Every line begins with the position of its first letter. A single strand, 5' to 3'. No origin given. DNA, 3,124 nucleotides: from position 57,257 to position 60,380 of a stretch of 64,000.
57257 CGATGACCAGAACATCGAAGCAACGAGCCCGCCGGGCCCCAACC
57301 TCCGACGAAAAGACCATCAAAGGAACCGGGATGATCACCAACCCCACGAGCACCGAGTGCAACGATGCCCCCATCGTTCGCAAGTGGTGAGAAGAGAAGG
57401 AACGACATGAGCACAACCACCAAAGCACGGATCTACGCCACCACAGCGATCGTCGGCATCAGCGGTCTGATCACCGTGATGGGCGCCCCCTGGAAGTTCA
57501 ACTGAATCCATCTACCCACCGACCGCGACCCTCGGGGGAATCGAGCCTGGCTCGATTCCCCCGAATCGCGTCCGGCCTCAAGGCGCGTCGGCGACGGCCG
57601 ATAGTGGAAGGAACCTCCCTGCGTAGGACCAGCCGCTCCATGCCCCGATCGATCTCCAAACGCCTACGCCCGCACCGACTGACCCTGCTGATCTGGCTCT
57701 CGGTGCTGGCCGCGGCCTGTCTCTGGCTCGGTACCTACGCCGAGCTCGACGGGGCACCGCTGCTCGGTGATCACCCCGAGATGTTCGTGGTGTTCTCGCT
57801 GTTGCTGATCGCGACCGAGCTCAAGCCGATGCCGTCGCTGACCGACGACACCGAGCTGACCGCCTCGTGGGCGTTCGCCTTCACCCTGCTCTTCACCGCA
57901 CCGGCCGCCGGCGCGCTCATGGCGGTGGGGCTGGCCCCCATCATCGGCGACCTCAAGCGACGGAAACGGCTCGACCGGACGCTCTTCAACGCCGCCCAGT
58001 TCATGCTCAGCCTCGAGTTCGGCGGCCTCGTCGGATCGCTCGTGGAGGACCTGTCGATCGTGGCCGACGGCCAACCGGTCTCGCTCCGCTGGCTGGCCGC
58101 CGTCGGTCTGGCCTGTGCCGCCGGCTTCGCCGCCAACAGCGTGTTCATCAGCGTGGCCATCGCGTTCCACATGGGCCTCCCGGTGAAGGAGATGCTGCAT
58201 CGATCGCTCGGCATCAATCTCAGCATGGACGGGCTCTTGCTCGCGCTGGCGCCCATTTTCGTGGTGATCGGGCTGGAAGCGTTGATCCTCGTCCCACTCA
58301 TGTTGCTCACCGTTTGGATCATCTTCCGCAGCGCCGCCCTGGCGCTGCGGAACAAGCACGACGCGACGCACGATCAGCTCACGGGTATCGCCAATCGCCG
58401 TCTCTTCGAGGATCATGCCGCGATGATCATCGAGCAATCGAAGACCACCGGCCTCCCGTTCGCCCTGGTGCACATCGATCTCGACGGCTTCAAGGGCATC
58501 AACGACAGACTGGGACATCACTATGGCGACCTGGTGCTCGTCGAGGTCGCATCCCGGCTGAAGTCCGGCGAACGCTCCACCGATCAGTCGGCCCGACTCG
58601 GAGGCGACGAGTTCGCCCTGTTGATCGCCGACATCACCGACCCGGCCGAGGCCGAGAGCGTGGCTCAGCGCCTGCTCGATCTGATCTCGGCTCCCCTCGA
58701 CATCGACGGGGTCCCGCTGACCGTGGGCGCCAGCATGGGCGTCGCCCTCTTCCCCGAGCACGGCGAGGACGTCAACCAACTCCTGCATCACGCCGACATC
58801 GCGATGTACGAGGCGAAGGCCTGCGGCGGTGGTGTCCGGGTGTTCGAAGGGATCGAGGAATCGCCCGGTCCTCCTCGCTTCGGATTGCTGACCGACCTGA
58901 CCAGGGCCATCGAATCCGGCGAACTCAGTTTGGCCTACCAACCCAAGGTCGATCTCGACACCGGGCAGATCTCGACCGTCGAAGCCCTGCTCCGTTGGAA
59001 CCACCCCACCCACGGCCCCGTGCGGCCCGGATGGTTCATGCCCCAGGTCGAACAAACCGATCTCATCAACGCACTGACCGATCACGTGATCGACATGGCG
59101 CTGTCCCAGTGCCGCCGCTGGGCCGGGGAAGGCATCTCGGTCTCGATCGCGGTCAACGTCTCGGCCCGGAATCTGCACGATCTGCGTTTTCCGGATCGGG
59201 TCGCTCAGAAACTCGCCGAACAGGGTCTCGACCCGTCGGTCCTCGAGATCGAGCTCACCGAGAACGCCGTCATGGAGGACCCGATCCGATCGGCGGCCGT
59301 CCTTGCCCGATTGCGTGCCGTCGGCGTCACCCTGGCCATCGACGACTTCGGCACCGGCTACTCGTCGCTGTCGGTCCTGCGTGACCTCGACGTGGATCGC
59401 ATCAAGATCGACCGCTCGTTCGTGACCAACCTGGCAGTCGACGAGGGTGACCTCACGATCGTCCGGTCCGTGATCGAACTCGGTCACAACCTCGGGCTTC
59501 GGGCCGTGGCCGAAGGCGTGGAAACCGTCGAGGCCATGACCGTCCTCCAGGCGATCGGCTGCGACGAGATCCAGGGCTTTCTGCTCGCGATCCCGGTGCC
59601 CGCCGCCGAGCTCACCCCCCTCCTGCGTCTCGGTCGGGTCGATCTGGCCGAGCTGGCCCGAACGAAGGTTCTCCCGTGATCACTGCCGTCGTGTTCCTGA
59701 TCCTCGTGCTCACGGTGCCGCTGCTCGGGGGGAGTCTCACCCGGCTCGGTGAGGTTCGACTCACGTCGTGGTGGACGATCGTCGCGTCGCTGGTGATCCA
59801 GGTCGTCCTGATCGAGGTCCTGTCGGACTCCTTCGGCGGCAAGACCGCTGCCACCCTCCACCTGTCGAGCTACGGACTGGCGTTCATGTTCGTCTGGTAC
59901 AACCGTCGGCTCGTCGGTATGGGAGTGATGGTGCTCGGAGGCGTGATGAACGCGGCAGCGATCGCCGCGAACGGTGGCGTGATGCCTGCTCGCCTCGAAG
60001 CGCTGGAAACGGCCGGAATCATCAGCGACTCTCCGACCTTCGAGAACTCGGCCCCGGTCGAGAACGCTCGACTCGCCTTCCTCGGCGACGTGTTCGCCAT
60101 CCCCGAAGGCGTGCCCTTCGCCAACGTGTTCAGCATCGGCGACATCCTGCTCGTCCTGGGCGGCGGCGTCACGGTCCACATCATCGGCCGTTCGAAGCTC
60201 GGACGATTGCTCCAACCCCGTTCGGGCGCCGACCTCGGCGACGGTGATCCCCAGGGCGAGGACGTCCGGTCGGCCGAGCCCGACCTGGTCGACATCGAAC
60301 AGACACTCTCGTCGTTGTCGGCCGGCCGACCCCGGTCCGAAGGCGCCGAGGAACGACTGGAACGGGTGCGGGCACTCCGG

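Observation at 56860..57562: Tandemly duplicated cassette (conserved leader + 38/32-aa hydrophobic peptide gene + matching hairpin) just upstream of a GGDEF-EAL/DUF5317 operon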

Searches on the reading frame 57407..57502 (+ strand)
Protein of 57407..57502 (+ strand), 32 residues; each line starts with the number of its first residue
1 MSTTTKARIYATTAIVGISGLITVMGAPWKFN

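Call 5: search_protein_families(library=pfam, proteins=[window:57407-57502:+], max_evalue=1)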
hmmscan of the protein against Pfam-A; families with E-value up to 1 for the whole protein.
seq(32 aa): 1 family
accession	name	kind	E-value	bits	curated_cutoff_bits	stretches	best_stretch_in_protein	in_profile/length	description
PF04654.17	DUF599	-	0.12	12.1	27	1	4-28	61-85/211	Protein of unknown function, DUF599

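Call 6: search_protein_families(library=ncbifam, proteins=[window:57407-57502:+], max_evalue=10)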
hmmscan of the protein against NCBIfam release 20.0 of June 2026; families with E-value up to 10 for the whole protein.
seq(32 aa): 0 families

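Call 58: search_protein_families(library=ncbifam, proteins=[L001:6287-6430:+, L013:2121-3416:-], max_evalue=0.1)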
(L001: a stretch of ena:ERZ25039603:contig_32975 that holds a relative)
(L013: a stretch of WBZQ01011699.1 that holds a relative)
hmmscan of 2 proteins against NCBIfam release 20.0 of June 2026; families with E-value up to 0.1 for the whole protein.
L001:6287-6430:+ (47 aa): 2 families
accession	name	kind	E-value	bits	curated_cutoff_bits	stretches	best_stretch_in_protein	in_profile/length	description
NF040511.1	membrane_GPGG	equivalog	2.9e-22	78.4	33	1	1-47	1-47/47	GPGG-motif small membrane protein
NF005164.0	PRK06638.1-4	equivalog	0.052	12.9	154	1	2-38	5-41/211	NADH-quinone oxidoreductase subunit J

L013:2121-3416:- (431 aa): 5 families
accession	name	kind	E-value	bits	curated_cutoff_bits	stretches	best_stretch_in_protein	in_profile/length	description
TIGR02938.1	nifL_nitrog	equivalog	5.7e-09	35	242.45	1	18-93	15-90/494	nitrogen fixation negative regulator NifL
TIGR00229.1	sensory_box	domain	0.00015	21.9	22.9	1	21-104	19-105/126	PAS domain S-box protein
NF045675.1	PhdiestaseDibA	equivalog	0.0024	16.3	980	1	23-100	94-171/623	phosphodiesterase DibA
NF010076.0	PRK13557.1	subfamily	0.0044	15.5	631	1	32-100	58-126/540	histidine kinase famiy protein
NF052306.1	BluLightHisKinLov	equivalog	0.01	14.8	450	1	32-101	50-119/334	blue-light-activated histidine kinase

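Call 59: search_protein_families(library=pfam, proteins=[L001:6287-6430:+, L013:2121-3416:-], max_evalue=1)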
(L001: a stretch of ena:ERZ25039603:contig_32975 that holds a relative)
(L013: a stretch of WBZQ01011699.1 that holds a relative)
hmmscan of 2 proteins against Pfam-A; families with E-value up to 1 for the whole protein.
L001:6287-6430:+ (47 aa): 2 families
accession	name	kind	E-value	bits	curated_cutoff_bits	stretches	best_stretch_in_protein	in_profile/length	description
PF18956.5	DUF5699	-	5.4e-05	23.7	29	1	3-43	2-42/61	Family of unknown function (DUF5699)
PF24283.1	DUF7471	-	0.18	12.3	27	1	6-47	11-53/86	Family of unknown function (DUF7471)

L013:2121-3416:- (431 aa): 3 families
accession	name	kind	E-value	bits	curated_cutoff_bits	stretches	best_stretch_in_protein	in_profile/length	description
PF08447.18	PAS_3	-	3.3e-07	30.9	25.6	1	33-101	5-75/89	PAS fold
PF00989.32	PAS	-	6.4e-05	23.4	22.6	1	22-101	16-96/113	PAS fold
PF13426.13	PAS_9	-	0.00018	22.2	27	1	20-103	5-86/103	PAS domain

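Call 96: search_protein_families(library=padloc, proteins=[window:57407-57502:+], max_evalue=1)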
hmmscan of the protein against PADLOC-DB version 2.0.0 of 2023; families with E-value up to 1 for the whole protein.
seq(32 aa): 0 families

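Call 97: search_protein_families(library=phrogs, proteins=[window:57407-57502:+], max_evalue=1)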
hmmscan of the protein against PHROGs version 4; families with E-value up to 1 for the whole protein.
seq(32 aa): 0 families

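Call 98: search_dna_similar(query=window:57407-57502:+, collection=plasmids, mode=protein, max_evalue=1, max_rows=10)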
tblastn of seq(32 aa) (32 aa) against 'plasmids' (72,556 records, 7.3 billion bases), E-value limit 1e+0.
No match.

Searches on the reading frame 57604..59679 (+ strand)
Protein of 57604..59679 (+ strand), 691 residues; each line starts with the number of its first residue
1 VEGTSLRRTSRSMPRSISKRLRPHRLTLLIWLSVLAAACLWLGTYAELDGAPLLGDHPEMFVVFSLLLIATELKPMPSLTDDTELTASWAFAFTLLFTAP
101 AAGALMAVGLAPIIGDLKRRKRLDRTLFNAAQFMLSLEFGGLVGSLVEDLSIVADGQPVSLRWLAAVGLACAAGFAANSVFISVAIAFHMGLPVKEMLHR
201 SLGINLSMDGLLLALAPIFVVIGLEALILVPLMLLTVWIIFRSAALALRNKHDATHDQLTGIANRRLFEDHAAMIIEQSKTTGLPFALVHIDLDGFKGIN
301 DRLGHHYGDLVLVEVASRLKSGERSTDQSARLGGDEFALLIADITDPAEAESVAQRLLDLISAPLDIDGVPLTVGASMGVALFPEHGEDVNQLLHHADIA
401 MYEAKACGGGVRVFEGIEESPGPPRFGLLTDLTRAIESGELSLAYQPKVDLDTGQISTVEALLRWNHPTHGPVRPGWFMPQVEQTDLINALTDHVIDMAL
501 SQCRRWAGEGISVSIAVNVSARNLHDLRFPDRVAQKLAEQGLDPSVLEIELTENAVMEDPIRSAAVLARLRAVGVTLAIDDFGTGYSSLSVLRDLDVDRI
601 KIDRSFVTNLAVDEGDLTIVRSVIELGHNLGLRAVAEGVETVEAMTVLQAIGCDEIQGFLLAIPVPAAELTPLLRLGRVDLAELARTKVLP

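Call 5: search_protein_families(library=pfam, proteins=[window:57604-59679:+], max_evalue=1)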
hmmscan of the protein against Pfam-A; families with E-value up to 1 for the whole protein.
window:57604-59679:+ (691 aa): 3 families
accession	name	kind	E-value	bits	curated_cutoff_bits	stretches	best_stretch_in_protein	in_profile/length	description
PF00563.25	EAL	-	4.2e-66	223.1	31.3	1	431-662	3-234/236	EAL domain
PF00990.26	GGDEF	-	1.4e-44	152.1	23.8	1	254-408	1-158/161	Diguanylate cyclase, GGDEF domain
PF22731.1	NCH4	-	0.079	13.2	27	0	654-663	7-16/45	NACHT C-terminal Helical domain 4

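Call 6: search_protein_families(library=ncbifam, proteins=[window:57604-59679:+], max_evalue=10)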
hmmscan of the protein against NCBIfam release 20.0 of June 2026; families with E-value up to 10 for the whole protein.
window:57604-59679:+ (691 aa): 28 families (the best 25 are shown)
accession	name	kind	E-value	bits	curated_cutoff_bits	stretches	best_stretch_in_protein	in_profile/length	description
NF045675.1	PhdiestaseDibA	equivalog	3e-120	402.5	980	1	252-671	201-622/623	phosphodiesterase DibA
NF007474.0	PRK10060.1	equivalog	5.5e-98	328.9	782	1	251-671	234-651/663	cyclic di-GMP phosphodiesterase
NF053781.1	cdiGMPphdstlr2612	equivalog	1.3e-91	308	1600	1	250-674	836-1265/1268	Tlr1612 family c-di-GMP phosphodiesterase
NF008467.0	PRK11359.1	equivalog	3.3e-88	296.6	857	1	255-671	377-789/800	oxygen-sensing cyclic-di-GMP phosphodiesterase DosP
NF052458.1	PhdiestGepA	equivalog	4.5e-74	250.1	1200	1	254-669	420-836/840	phosphodiesterase GepA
NF007298.0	PRK09776.1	equivalog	2.3e-73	247.7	1135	1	245-669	675-1101/1111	diguanylate cyclase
NF008807.1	PRK11829.1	equivalog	1.7e-61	208.2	733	1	279-670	266-658/670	biofilm formation regulator HmsP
NF052596.1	RR_EAL_PvrR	equivalog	1.3e-57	195.3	580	1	430-675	145-390/398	response regulator cyclic di-GMP phosphodiesterase PvrR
NF007423.1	PRK09966.1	equivalog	1.1e-48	166.1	325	1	251-405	236-390/390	diguanylate cyclase DgcN/YfiN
NF007839.0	PRK10551.1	equivalog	2.1e-44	152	461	1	431-671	267-507/518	cyclic di-GMP phosphodiesterase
NF045673.1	c-di-GMPRcptLapD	equivalog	6e-40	137.2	1020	1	249-666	231-646/647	cyclic di-GMP receptor LapD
TIGR00254.1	GGDEF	domain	2.9e-39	134.5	37.4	1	252-408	3-160/168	diguanylate cyclase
NF038266.1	diguan_SiaD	equivalog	1.1e-36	126.5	290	1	251-408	91-248/252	biofilm regulation diguanylate cyclase SiaD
NF007135.0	PRK09581.1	equivalog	1.9e-34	119.3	474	1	254-408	292-448/457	PleD family two-component system response regulator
NF051473.1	DigCycDgcsShew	equivalog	6.2e-32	111.1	400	1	252-408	133-284/291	diguanylate cyclase DgcS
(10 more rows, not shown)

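Call 9: list_cluster_members(proteins=[P0001, window:57407-57502:+, window:57604-59679:+])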
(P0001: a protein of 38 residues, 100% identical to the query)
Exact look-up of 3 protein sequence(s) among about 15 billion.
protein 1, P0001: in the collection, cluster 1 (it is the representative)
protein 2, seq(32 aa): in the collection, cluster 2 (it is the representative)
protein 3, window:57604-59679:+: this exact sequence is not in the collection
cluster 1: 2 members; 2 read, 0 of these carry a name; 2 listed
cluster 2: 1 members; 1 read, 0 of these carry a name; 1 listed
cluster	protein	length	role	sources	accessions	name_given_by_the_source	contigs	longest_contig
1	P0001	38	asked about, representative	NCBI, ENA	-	-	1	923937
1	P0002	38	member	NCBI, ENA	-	-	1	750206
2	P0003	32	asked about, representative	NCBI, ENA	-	-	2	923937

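Call 58: search_protein_families(library=ncbifam, proteins=[L001:6287-6430:+, L013:2121-3416:-], max_evalue=0.1)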
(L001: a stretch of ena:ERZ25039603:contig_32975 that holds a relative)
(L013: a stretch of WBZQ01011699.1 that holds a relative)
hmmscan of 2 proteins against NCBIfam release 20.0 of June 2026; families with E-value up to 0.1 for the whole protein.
L001:6287-6430:+ (47 aa): 2 families
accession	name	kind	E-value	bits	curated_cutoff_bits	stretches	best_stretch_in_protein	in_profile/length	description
NF040511.1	membrane_GPGG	equivalog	2.9e-22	78.4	33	1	1-47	1-47/47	GPGG-motif small membrane protein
NF005164.0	PRK06638.1-4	equivalog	0.052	12.9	154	1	2-38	5-41/211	NADH-quinone oxidoreductase subunit J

L013:2121-3416:- (431 aa): 5 families
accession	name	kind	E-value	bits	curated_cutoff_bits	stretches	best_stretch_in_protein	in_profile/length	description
TIGR02938.1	nifL_nitrog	equivalog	5.7e-09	35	242.45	1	18-93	15-90/494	nitrogen fixation negative regulator NifL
TIGR00229.1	sensory_box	domain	0.00015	21.9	22.9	1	21-104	19-105/126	PAS domain S-box protein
NF045675.1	PhdiestaseDibA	equivalog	0.0024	16.3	980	1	23-100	94-171/623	phosphodiesterase DibA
NF010076.0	PRK13557.1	subfamily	0.0044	15.5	631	1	32-100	58-126/540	histidine kinase famiy protein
NF052306.1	BluLightHisKinLov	equivalog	0.01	14.8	450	1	32-101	50-119/334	blue-light-activated histidine kinase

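Call 59: search_protein_families(library=pfam, proteins=[L001:6287-6430:+, L013:2121-3416:-], max_evalue=1)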
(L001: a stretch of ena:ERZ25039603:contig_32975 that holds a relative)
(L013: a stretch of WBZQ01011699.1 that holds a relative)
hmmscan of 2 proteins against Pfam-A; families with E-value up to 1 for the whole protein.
L001:6287-6430:+ (47 aa): 2 families
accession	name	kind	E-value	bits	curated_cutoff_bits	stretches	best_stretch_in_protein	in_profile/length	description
PF18956.5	DUF5699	-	5.4e-05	23.7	29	1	3-43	2-42/61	Family of unknown function (DUF5699)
PF24283.1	DUF7471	-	0.18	12.3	27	1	6-47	11-53/86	Family of unknown function (DUF7471)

L013:2121-3416:- (431 aa): 3 families
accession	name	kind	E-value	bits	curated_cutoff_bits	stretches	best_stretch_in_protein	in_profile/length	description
PF08447.18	PAS_3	-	3.3e-07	30.9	25.6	1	33-101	5-75/89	PAS fold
PF00989.32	PAS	-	6.4e-05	23.4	22.6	1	22-101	16-96/113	PAS fold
PF13426.13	PAS_9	-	0.00018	22.2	27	1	20-103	5-86/103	PAS domain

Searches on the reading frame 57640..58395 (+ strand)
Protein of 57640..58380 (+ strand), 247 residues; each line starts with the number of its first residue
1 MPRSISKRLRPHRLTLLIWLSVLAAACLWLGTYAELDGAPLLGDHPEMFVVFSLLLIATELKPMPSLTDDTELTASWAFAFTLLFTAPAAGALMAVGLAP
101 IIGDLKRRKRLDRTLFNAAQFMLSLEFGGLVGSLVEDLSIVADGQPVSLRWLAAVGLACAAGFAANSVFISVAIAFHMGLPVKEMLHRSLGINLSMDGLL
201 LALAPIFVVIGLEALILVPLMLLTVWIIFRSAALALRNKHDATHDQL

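Call 44: find_homologous_proteins(query=window:57640-58380:+, max_evalue=0.001)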
Query window:57640-58380:+ (247 aa): 4 proteins with E <= 0.001 among 7487 candidates.
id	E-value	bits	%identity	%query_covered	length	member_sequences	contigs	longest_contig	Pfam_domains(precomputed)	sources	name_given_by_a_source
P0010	7.3e-92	325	64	100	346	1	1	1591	PF00990.27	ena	-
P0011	1.9e-61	226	70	64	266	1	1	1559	PF00990.27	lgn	-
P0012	6.9e-44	168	46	85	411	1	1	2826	PF00990.27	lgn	-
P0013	6.0e-34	136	43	73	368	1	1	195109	PF00990.27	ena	-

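Call 45: find_encoding_contigs(protein=P0013, flank=5000, max_places=3)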
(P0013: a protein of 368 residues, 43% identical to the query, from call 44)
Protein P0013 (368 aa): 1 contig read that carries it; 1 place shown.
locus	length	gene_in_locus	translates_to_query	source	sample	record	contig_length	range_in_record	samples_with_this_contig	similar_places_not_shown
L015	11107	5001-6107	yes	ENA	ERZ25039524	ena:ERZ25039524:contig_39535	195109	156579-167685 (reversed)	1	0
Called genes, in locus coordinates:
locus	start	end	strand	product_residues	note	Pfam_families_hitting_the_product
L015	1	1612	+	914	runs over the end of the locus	PF03710:GlnE, PF03445:DUF294 (faint), PF08335:GlnD_UR_UTase, PF10335:DUF294_C (faint), PF03710:GlnE, PF08335:GlnD_UR_UTase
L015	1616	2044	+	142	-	-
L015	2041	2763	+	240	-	PF12391:PCDO_beta_N, PF00775:Dioxygenase_C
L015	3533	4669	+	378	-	PF00206:Lyase_1, PF10397:ADSL_C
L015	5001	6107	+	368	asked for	PF00990:GGDEF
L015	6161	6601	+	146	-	PF13021:DUF3885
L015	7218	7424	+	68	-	PF12728:HTH_17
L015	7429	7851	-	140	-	PF01850:PIN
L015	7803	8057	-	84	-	-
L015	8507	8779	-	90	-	-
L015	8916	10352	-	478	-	PF03951:Gln-synt_N, PF00120:Gln-synt_C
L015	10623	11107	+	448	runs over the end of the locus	PF03951:Gln-synt_N, PF00120:Gln-synt_C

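Call 46: find_encoding_contigs(protein=P0012, flank=5000, max_places=3)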
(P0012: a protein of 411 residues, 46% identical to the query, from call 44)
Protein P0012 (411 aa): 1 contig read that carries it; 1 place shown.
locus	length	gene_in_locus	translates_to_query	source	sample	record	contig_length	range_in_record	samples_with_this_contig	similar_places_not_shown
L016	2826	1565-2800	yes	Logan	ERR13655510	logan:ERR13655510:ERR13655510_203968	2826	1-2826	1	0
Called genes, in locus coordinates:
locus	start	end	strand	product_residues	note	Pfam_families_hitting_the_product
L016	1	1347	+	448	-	?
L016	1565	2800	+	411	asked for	PF00990:GGDEF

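Call 59: search_protein_families(library=pfam, proteins=[window:57640-58380:+], max_evalue=1)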
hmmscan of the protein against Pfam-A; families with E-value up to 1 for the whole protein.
window:57640-58380:+ (247 aa): 0 families

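Call 85: predict_structure(alignment_id=A7)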
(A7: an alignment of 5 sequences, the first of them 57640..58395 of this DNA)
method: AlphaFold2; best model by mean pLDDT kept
length: 252 residues; sequences in the alignment: 5
mean_pLDDT: 68.2   pTM: 0.66
mean pLDDT of the five models: 68.2, 62.2, 60.9, 52.4, 50.6
residues with pLDDT >= 90: 0; 70-90: 143; 50-70: 67; < 50: 42
segments of 3 or more residues with pLDDT < 50: 1-3, 64-73, 224-226, 228-240, 242-244, 249-252
pLDDT, mean of each block of 10 residues (from residue 1): 53 78 85 75 73 74 42 60 75 83 79 80 86 76 66 79 81 76 75 58 62 53 47 44 49 46
secondary structure, 60 per line:
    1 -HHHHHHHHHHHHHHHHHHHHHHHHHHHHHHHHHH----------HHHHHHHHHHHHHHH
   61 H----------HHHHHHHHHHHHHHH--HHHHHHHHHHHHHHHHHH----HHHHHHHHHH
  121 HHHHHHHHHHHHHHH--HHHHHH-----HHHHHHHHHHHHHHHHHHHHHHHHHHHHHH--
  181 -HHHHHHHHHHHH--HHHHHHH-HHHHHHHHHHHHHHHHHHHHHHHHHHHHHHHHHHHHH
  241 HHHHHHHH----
elements in order: H2-35 H46-61 H72-86 H89-106 H111-135 H138-143 H149-178 H182-193 H196-202 H204-248

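Call 87: fold_search(model_id=the predicted structure, library=pdb)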
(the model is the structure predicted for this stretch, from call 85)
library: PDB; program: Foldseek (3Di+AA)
matches with E <= 10: 206; with E <= 0.001: 0
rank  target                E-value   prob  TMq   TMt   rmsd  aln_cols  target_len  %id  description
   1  5kc0                  2.0e-01  1.00  0.44  0.61   5.1       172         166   14  Crystal structure of TmRibU, hexagonal crystal form (released 2016-06-29)
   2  5kbw_B                2.5e-01  0.99  0.44  0.60   5.1       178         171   13  Crystal structure of TmRibU, the riboflavin-binding S subunit from the Thermotoga maritima ECF transporter (released 2016-06-29)
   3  5kbw_A                4.1e-01  0.98  0.43  0.59   5.9       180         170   16  Crystal structure of TmRibU, the riboflavin-binding S subunit from the Thermotoga maritima ECF transporter (released 2016-06-29)
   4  5x3x_m                5.6e-01  0.96  0.48  0.56   5.9       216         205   15  2.8A resolution structure of a cobalt energy-coupling factor transporter-CbiMQO (released 2017-04-05)
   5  5kc4_E                6.4e-01  0.96  0.42  0.61   5.1       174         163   14  Structure of TmRibU, orthorhombic crystal form (released 2016-06-29)
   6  5a63_C                1.0e+00  0.14  0.20  0.20  18.5       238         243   14  Cryo-EM structure of the human gamma-secretase complex at 3.4 angstrom resolution. (released 2015-08-05)
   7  4dve_A                1.1e+00  0.84  0.41  0.51   6.0       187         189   12  Crystal structure at 2.1 A of the S-component for biotin from an ECF-type ABC transporter (released 2012-08-29)
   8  5olk_A                1.1e+00  0.14  0.18  0.12  16.1       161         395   17  Crystal structure of the ATP-cone-containing NrdB from Leeuwenhoekiella blandensis (released 2018-01-10)
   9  5x3x_M                1.2e+00  0.90  0.47  0.55   6.0       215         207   15  2.8A resolution structure of a cobalt energy-coupling factor transporter-CbiMQO (released 2017-04-05)
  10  9kpz_C                1.2e+00  0.09  0.16  0.18  25.8       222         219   15  Structure of TolQRA complex at pH 5.4 from E.coli (released 2026-03-04)
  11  5jsz_C                1.5e+00  0.90  0.46  0.65   4.5       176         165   11  Folate ECF transporter: apo state (released 2016-05-18)
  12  9ddm_E                1.5e+00  0.08  0.16  0.17  25.0       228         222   14  E. coli TolAQR conformation I (released 2025-07-09)
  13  9ddm_D                1.6e+00  0.08  0.17  0.19  25.3       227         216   11  E. coli TolAQR conformation I (released 2025-07-09)
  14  9ddn_B                1.6e+00  0.07  0.15  0.18  25.4       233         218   14  E. coli TolAQR conformation II (released 2025-07-09)
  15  4huq_S                1.8e+00  0.85  0.46  0.66   5.3       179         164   12  Crystal Structure of a transporter (released 2013-04-17)
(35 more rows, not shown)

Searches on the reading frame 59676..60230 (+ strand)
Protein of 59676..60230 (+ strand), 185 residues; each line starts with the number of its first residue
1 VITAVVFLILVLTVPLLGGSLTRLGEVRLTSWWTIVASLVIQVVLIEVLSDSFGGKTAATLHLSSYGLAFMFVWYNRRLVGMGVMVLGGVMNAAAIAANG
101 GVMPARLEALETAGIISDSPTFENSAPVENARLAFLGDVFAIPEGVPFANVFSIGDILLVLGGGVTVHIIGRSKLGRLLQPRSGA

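Call 75: search_solved_structures(query=A6, max_evalue=1)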
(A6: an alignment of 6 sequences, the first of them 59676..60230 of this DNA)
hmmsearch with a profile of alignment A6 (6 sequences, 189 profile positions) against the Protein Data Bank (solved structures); distinct sequences matched with E-value up to 1: 0.

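Call 77: search_protein_families(library=pfam, alignment_id=A6, max_evalue=10)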
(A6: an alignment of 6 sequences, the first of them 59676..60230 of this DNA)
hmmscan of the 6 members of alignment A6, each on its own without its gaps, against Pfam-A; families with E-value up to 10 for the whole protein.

A. member 1, window:59676-60230:+ (185 aa): 1 family
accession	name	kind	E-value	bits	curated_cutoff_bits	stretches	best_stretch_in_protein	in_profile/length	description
PF17248.7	DUF5317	-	7.9e-29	101.1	25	1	27-162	2-145/151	Family of unknown function (DUF5317)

B. families by the number of members that match (of 6 scanned): 3 families
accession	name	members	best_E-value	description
PF17248.7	DUF5317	6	2.6e-30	Family of unknown function (DUF5317)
PF23364.1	MAX_effector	1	0.14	MAX effector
PF20315.3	DUF6611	1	2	Family of unknown function (DUF6611)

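Call 84: predict_structure(protein=window:59676-60230:+)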
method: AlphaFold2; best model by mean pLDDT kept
length: 185 residues; sequences in the alignment: 1
mean_pLDDT: 49.2   pTM: 0.27
mean pLDDT of the five models: 49.2, 46.5, 42.0, 41.8, 38.1
residues with pLDDT >= 90: 0; 70-90: 3; 50-70: 78; < 50: 104
segments of 3 or more residues with pLDDT < 50: 56-60, 69-86, 92-108, 114-121, 139-185
pLDDT, mean of each block of 10 residues (from residue 1): 59 64 56 60 59 53 49 41 45 47 47 46 52 52 44 41 37 39 41
secondary structure, 60 per line:
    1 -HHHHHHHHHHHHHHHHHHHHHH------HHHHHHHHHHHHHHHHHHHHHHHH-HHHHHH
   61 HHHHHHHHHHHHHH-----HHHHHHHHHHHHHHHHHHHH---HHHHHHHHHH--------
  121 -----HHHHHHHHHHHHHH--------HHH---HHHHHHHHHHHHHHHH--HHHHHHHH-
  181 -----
elements in order: H2-23 H30-53 H55-74 H80-99 H103-112 H126-139 H154-169 H172-179
